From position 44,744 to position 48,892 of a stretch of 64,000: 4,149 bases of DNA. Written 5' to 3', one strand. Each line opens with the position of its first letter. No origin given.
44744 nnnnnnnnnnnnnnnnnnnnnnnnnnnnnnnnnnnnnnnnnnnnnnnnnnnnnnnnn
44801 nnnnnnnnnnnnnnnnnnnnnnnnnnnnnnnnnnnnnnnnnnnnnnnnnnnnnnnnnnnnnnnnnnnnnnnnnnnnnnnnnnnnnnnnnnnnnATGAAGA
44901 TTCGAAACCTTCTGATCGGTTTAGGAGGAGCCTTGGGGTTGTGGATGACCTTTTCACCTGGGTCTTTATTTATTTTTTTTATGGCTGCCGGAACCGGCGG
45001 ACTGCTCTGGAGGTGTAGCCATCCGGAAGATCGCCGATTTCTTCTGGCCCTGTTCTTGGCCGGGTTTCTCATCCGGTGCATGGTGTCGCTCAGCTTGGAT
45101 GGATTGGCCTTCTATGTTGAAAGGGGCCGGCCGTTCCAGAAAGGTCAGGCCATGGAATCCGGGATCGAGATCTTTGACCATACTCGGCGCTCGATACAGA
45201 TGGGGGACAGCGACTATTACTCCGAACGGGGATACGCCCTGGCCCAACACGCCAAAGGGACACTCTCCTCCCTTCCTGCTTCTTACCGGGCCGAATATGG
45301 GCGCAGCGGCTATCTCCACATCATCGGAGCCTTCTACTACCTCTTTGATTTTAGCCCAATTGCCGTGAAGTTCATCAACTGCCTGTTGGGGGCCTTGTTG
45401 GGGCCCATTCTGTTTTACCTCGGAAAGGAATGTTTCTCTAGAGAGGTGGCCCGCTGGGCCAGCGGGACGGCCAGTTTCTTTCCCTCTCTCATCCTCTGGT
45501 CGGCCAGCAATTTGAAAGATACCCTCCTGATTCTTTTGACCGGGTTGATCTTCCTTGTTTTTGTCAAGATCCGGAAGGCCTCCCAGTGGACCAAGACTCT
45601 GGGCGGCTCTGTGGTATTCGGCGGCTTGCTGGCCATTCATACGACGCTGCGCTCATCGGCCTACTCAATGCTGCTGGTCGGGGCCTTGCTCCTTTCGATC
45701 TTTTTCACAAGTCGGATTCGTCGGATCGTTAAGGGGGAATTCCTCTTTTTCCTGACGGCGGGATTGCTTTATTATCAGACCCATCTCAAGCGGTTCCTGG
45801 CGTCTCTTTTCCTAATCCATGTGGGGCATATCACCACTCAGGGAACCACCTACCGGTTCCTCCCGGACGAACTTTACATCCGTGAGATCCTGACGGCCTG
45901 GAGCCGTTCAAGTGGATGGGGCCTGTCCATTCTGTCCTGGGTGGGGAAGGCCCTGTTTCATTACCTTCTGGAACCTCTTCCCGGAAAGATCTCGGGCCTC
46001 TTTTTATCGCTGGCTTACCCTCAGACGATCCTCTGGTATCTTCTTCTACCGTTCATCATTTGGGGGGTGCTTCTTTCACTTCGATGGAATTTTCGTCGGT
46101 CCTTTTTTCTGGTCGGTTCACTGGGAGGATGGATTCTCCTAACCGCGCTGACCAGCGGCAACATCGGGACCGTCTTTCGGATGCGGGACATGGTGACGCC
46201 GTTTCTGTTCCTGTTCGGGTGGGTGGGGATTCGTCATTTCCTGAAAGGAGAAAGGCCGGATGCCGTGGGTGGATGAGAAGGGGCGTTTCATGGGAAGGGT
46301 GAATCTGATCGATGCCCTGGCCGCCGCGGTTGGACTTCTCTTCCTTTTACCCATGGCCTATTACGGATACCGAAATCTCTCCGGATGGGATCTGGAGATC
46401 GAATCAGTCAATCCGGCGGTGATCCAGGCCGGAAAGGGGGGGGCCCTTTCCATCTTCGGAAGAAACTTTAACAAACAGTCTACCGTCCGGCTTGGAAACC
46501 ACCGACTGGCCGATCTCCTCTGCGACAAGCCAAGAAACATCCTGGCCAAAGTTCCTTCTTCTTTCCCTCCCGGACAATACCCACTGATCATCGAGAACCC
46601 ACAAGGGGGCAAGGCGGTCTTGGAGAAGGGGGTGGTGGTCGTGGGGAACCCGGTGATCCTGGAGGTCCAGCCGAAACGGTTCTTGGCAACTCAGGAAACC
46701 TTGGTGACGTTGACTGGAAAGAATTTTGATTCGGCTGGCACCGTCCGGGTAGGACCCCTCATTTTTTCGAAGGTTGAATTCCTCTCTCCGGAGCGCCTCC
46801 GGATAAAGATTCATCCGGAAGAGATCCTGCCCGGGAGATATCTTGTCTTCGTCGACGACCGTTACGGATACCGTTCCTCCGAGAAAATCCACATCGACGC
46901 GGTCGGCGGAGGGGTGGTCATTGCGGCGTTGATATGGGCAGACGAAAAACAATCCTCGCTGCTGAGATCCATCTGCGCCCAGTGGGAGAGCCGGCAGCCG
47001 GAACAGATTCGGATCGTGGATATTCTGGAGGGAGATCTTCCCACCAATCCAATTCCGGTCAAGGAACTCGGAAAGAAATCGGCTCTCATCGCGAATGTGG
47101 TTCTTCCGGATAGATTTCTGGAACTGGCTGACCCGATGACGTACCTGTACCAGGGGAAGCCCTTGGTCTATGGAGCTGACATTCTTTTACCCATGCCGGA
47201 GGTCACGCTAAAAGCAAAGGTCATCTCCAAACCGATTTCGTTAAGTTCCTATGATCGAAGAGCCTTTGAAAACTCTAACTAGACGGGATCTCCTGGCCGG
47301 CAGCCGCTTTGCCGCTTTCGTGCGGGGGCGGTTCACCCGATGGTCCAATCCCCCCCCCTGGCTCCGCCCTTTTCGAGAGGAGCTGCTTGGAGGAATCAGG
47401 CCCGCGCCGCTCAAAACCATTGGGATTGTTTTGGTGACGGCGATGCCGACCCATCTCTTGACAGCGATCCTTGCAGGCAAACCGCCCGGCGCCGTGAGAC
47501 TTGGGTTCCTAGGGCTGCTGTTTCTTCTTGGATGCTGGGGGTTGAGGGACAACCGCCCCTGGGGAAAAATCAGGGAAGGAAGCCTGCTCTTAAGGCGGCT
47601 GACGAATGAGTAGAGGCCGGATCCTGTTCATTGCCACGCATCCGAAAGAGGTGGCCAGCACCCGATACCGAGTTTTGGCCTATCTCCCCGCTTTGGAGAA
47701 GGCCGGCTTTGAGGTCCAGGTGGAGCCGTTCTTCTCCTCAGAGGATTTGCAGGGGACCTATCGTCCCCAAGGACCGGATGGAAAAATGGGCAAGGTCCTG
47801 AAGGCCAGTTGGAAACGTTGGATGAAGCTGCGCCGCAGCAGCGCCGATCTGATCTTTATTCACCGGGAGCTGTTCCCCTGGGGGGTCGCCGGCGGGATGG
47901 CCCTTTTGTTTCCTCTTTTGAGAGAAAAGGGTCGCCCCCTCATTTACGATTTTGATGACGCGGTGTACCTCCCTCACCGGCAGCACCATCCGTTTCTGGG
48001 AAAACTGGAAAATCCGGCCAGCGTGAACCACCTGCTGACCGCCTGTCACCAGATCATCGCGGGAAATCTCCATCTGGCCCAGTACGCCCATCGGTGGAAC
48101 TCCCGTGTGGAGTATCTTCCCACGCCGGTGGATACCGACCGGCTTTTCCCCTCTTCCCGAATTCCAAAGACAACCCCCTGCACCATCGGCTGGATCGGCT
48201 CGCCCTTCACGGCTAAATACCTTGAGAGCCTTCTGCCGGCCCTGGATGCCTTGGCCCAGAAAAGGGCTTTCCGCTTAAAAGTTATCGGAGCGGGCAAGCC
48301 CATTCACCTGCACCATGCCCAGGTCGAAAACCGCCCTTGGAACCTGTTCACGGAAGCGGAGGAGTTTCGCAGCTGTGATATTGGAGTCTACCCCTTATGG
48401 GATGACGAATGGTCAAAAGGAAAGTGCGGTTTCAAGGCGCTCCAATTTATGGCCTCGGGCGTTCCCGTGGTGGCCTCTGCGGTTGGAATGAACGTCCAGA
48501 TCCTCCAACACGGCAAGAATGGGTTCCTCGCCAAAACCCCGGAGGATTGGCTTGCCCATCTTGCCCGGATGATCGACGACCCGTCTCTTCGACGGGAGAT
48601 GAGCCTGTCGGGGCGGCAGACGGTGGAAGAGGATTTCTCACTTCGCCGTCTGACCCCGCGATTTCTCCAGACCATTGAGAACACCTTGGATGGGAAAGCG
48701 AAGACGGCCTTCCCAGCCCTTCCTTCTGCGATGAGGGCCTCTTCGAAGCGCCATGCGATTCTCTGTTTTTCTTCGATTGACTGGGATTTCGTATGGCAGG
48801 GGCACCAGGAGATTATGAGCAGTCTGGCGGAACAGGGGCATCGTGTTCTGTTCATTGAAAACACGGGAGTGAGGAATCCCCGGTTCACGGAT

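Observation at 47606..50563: GT4-GT4-DUF218 tri-domain fusion protein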

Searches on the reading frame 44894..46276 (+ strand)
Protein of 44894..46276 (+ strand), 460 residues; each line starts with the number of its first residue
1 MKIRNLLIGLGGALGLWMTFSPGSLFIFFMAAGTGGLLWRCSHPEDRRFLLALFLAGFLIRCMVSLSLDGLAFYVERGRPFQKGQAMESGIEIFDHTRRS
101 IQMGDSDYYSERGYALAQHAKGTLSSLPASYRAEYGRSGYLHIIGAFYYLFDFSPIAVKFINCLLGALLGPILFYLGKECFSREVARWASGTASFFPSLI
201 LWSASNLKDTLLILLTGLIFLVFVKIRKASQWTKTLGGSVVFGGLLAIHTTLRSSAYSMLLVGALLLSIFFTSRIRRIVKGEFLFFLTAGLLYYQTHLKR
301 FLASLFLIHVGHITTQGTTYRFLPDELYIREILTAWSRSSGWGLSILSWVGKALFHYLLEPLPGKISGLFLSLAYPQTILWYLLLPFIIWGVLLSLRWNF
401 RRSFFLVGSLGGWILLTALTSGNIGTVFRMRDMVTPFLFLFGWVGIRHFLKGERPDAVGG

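Call 7: search_protein_families(library=pfam, proteins=[window:44894-46276:+], max_evalue=0.001)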
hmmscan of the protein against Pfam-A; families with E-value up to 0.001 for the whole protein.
window:44894-46276:+ (460 aa): 1 family
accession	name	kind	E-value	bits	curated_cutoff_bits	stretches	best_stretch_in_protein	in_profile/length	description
PF13231.12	PMT_2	-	1e-06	29.5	26.1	1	142-286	8-145/160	Dolichyl-phosphate-mannose-protein mannosyltransferase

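Call 89: search_protein_families(library=ncbifam, proteins=[window:44894-46276:+], max_evalue=0.00001)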
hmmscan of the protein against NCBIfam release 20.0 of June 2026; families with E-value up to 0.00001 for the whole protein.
window:44894-46276:+ (460 aa): 0 families

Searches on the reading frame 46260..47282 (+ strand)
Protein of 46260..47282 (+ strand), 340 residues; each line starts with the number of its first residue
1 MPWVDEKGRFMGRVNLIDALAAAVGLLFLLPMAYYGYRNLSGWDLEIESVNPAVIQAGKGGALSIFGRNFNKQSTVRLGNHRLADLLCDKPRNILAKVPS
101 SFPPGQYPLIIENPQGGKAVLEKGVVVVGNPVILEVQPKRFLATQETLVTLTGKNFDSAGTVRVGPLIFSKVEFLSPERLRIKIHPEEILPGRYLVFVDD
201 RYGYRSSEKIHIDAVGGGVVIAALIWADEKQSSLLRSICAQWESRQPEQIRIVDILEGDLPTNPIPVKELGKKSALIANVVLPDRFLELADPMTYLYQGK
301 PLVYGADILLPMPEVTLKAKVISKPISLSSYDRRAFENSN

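Call 7: search_protein_families(library=pfam, proteins=[window:46260-47282:+], max_evalue=0.001)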
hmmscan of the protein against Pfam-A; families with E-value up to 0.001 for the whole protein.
window:46260-47282:+ (340 aa): 2 families
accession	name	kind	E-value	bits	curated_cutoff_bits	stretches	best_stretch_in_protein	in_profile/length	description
PF01833.30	TIG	-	2.8e-10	40.5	20.9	1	131-200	1-72/84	IPT/TIG domain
PF14221.11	DUF4330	-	0.00043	20.9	27.6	0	1-32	1-32/167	Domain of unknown function (DUF4330)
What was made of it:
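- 46260..47613 (+): Upstream pair: TIG/DUF4330 protein (46260-47282) and a 120-aa ORF (47251-47613) that overlaps the start of the gene by 8 nt. Pfam (call 7).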

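Call 89: search_protein_families(library=ncbifam, proteins=[window:46260-47282:+], max_evalue=0.00001)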
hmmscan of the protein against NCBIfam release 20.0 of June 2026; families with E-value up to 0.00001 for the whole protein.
window:46260-47282:+ (340 aa): 1 family
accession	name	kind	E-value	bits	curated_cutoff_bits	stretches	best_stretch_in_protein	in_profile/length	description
NF058597.1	CoaZ_rpt_PGGG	domain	1.4e-12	47.5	30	0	47-118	5-79/88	choice-of-anchor Z repeating domain-containing protein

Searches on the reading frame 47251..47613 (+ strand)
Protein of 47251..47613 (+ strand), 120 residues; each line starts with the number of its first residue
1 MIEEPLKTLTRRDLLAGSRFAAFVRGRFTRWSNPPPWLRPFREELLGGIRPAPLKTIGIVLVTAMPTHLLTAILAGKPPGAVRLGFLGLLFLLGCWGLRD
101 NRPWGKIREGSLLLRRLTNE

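Call 7: search_protein_families(library=pfam, proteins=[window:47251-47613:+], max_evalue=0.001)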
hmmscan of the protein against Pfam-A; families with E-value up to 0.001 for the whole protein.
window:47251-47613:+ (120 aa): 0 families

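Call 89: search_protein_families(library=ncbifam, proteins=[window:47251-47613:+], max_evalue=0.00001)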
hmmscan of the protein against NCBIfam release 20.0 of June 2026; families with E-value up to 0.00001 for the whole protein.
window:47251-47613:+ (120 aa): 0 families

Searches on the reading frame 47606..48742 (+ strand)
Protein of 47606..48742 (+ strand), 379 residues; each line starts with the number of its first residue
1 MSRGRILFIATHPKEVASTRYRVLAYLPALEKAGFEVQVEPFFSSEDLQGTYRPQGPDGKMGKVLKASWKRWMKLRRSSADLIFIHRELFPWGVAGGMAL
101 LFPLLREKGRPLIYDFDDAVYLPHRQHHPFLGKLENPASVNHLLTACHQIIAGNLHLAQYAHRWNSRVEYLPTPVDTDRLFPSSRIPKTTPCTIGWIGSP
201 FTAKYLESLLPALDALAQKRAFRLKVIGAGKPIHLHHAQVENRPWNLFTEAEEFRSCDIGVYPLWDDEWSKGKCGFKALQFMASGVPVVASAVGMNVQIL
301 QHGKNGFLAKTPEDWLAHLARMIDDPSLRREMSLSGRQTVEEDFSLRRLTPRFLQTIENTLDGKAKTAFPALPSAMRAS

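Call 44: search_solved_structures(query=window:47606-48742:+, max_evalue=0.01, show_alignments=1)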
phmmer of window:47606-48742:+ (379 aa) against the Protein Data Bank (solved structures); distinct sequences matched with E-value up to 0.01: 13.
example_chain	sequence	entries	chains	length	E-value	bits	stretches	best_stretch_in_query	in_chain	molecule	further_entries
7fg9_A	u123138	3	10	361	5.4e-06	28.7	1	273-353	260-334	Glycosyl transferase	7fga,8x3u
8x3q_C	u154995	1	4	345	5.4e-06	28.7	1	273-353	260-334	Glycosyl transferase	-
2jjm_A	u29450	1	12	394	3.8e-05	25.9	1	272-353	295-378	GLYCOSYL TRANSFERASE, GROUP 1 FAMILY PROTEIN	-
3mbo_A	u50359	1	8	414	4.1e-05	25.8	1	272-353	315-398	Glycosyltransferase, group 1 family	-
9v0l_A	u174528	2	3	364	0.002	20.2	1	268-352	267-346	tetrahydrobiopterin glucosyltransferases | tetrahydrobiopterin glucosyltransferase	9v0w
2r60_A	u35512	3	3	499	0.0031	19.6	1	275-364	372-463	Glycosyl transferase, group 1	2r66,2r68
3c4q_A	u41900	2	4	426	0.0048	19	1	254-333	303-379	Predicted glycosyltransferases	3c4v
3c48_A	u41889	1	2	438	0.0051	18.9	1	254-333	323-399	Predicted glycosyltransferases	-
2xa2_A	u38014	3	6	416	0.0058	18.7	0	275-361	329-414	TREHALOSE-SYNTHASE TRET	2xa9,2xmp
2x6q_A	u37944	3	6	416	0.0069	18.4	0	275-361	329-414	TREHALOSE-SYNTHASE TRET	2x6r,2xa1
6kih_A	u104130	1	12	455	0.0085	18.2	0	275-348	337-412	Tll1590 protein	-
5zer_A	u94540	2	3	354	0.009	18.1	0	193-323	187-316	UDP-glucose:tetrahydrobiopterin glucosyltransferase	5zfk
5ze7_B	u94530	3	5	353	0.009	18.1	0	193-323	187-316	UDP-glucose:tetrahydrobiopterin glucosyltransferase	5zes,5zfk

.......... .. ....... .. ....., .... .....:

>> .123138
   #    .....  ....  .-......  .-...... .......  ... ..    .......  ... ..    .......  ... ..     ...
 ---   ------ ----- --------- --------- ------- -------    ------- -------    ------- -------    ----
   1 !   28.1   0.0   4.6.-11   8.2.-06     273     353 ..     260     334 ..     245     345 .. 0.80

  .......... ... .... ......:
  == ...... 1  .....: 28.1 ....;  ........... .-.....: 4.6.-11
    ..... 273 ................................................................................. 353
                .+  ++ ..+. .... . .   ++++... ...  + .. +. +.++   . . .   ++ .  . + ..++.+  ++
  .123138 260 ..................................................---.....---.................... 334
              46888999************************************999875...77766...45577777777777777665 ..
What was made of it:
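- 47606..48721 (+): GT1, aa 1-372: N-terminal GT-B / GT4-like glycosyltransferase. It has its own signature (YDFDDA, GKCGFK). The usual GT4 Glu of the 'EAMA' motif is Gln280. The phmmer alignment to 7fg9 places Q280 opposite the Glu (call 44).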

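Call 57: find_homologous_proteins(query=window:47606-48721:+, max_evalue=1e-15)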
Query window:47606-48721:+ (372 aa): 2165 proteins with E <= 1e-15 among 7875 candidates; the best 120 are listed.
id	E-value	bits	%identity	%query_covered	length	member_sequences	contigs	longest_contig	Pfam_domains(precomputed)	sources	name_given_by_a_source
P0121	3.8e-133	462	59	97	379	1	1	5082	PF00534.27,PF13524.13,PF13692.13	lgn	-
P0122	6.4e-132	458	56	98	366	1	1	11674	PF00534.27,PF13524.13,PF13692.13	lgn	-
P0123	4.7e-129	449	56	97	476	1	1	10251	PF00534.27,PF13524.13,PF13692.13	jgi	-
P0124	1.4e-128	447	55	97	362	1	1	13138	PF00534.27,PF13524.13,PF13692.13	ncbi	-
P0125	2.0e-123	430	55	97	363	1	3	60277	PF00534.27,PF13524.13,PF13692.13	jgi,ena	-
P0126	2.6e-123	430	53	97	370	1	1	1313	PF00534.27,PF13524.13,PF13692.13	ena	-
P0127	4.7e-122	426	53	98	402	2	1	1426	PF00534.27,PF13524.13,PF13692.13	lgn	-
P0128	3.9e-120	419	53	97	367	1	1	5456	PF00534.27,PF13524.13,PF13692.13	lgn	-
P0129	5.5e-120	419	53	97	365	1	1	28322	PF00534.27,PF13524.13,PF13439.13,PF13692.13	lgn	-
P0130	4.0e-116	406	51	97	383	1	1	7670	PF00534.27,PF13524.13,PF13439.13,PF13692.13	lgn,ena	-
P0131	1.8e-114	401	51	98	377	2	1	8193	PF00534.27,PF13524.13,PF13692.13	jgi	-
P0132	2.0e-110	387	51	97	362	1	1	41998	PF00534.27,PF13524.13,PF13439.13,PF13692.13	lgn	-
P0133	3.5e-108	380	50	97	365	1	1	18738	PF00534.27,PF13524.13,PF13439.13,PF13692.13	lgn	-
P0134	1.1e-107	378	50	98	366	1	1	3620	PF00534.27,PF13524.13,PF13692.13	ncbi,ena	-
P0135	5.3e-106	373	50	98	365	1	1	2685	PF00534.27,PF13524.13,PF13692.13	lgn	-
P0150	9.3e-98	346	47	97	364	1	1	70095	PF00534.27,PF13524.13,PF13439.13,PF13692.13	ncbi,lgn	-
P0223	2.8e-85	305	41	98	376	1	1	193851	PF00534.27,PF13524.13,PF13439.13,PF13692.13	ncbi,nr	ncbi:MAG: glycosyltransferase family 4 protein [Vicinamibacterales bacterium]|nr:glycosyltransferase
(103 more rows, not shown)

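Call 58: find_encoding_contigs(protein=P0125, flank=8000, max_places=1)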
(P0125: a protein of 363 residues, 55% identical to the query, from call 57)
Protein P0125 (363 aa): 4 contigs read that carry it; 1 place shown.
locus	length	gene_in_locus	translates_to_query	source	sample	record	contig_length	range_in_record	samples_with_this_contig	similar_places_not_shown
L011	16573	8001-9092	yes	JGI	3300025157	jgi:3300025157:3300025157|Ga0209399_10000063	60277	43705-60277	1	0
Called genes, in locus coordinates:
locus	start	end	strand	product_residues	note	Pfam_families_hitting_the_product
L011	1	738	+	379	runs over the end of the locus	PF13439:Glyco_transf_4, PF13579:Glyco_trans_4_4, PF20706:GT4-conflict, PF00534:Glycos_transf_1, PF13692:Glyco_trans_1_4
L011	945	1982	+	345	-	PF01408:GFO_IDH_MocA, PF22725:GFO_IDH_MocA_C3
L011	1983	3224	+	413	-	PF01073:3Beta_HSD (weak), PF01370:Epimerase, PF07993:NAD_binding_4 (faint), PF13460:NAD_binding_10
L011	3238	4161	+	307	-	PF13489:Methyltransf_23, PF02353:CMAS, PF07021:MetW (faint), PF13847:Methyltransf_31, PF08241:Methyltransf_11, PF08242:Methyltransf_12, PF13649:Methyltransf_25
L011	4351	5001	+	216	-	PF02698:DUF218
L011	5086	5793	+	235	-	PF01841:Transglut_core (weak)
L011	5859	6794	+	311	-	PF03966:Trm112p, PF01209:Ubie_methyltran (weak), PF08003:Methyltransf_9, PF13489:Methyltransf_23, PF13847:Methyltransf_31, PF08241:Methyltransf_11, PF08242:Methyltransf_12, PF13649:Methyltransf_25, +2 more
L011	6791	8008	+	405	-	PF13439:Glyco_transf_4, PF13579:Glyco_trans_4_4, PF13692:Glyco_trans_1_4 (faint)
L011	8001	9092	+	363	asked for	PF00534:Glycos_transf_1, PF13692:Glyco_trans_1_4, PF13524:Glyco_trans_1_2 (weak)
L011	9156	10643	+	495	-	-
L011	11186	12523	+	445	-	PF00534:Glycos_transf_1, PF13692:Glyco_trans_1_4, PF13524:Glyco_trans_1_2 (faint), PF02698:DUF218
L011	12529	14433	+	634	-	PF13522:GATase_6, PF13537:GATase_7, PF12481:DUF3700 (faint), PF00733:Asn_synthase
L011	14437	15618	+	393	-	PF13439:Glyco_transf_4, PF13579:Glyco_trans_4_4, PF20706:GT4-conflict (weak), PF13477:Glyco_trans_4_2, PF00534:Glycos_transf_1, PF13692:Glyco_trans_1_4, PF13524:Glyco_trans_1_2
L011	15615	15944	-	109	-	PF02452:PemK_toxin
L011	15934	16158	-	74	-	PF04014:MazE_antitoxin, PF15937:PrlF_antitoxin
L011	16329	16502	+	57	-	-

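Call 59: find_encoding_contigs(protein=P0150, flank=8000, max_places=1)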
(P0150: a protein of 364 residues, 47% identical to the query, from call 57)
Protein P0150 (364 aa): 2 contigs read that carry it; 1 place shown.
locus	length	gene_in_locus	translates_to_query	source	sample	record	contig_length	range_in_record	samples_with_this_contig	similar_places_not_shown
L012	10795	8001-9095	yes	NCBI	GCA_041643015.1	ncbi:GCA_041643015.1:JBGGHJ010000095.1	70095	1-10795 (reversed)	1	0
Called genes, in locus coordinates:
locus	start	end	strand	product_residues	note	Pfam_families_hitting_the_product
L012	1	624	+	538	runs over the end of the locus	PF00884:Sulfatase (faint), PF01663:Phosphodiest (faint)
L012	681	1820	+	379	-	PF13692:Glyco_trans_1_4, PF00534:Glycos_transf_1, PF13524:Glyco_trans_1_2 (weak)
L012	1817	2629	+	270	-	PF03328:HpcH_HpaI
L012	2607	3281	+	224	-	PF00702:Hydrolase, PF12710:HAD, PF13419:HAD_2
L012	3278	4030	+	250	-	PF23441:SDR (faint), PF00106:adh_short, PF01370:Epimerase (weak), PF08659:KR (faint), PF13561:adh_short_C2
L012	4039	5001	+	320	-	-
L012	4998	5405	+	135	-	-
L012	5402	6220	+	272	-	PF00106:adh_short, PF01370:Epimerase (weak), PF08659:KR, PF13561:adh_short_C2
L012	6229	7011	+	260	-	PF02348:CTP_transf_3, PF12804:NTP_transf_3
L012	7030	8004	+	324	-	PF00535:Glycos_transf_2, PF10111:Glyco_tranf_2_2, PF13641:Glyco_tranf_2_3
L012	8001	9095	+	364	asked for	PF13439:Glyco_transf_4 (weak), PF00534:Glycos_transf_1, PF13692:Glyco_trans_1_4, PF13524:Glyco_trans_1_2 (weak)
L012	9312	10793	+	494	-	?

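Call 60: find_encoding_contigs(protein=P0223, flank=8000, max_places=1)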
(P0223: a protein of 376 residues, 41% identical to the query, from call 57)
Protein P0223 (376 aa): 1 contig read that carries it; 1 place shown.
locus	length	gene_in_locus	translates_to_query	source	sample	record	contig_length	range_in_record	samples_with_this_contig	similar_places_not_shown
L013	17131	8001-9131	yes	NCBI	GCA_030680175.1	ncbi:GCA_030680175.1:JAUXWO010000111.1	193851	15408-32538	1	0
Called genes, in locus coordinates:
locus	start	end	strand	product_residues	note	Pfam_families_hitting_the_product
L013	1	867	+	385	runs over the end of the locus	PF13439:Glyco_transf_4, PF13477:Glyco_trans_4_2 (faint), PF13579:Glyco_trans_4_4, PF20706:GT4-conflict, PF00534:Glycos_transf_1, PF13692:Glyco_trans_1_4, PF13524:Glyco_trans_1_2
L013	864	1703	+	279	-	PF10096:DUF2334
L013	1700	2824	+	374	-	PF13439:Glyco_transf_4, PF13477:Glyco_trans_4_2 (weak), PF13579:Glyco_trans_4_4, PF00534:Glycos_transf_1, PF13692:Glyco_trans_1_4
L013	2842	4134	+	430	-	-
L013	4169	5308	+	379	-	PF13439:Glyco_transf_4, PF13579:Glyco_trans_4_4, PF20706:GT4-conflict, PF00534:Glycos_transf_1, PF13692:Glyco_trans_1_4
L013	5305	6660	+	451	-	PF13231:PMT_2 (weak)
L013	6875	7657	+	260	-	-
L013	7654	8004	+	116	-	-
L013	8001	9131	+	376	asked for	PF13439:Glyco_transf_4 (weak), PF13692:Glyco_trans_1_4, PF13524:Glyco_trans_1_2, PF00534:Glycos_transf_1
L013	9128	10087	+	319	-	PF01408:GFO_IDH_MocA, PF22725:GFO_IDH_MocA_C3, PF02894:GFO_IDH_MocA_C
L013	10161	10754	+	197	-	PF00132:Hexapep, PF25084:LbH_EIF2B, PF25087:GMPPB_C, PF14602:Hexapep_2 (weak)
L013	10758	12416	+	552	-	PF13472:Lipase_GDSL_2 (faint), PF16822:ALGX (weak)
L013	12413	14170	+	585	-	PF00005:ABC_tran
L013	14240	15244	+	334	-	PF01073:3Beta_HSD, PF01370:Epimerase, PF02719:Polysacc_synt_2 (weak), PF04321:RmlD_sub_bind, PF05368:NmrA, PF07993:NAD_binding_4 (faint), PF16363:GDP_Man_Dehyd, PF13460:NAD_binding_10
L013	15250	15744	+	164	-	-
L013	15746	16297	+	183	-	-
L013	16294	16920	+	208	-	-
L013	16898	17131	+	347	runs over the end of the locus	-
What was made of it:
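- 46260..47613 (+): A 116-aa ORF precedes the standalone GT1 homologue in L013 (call 60).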
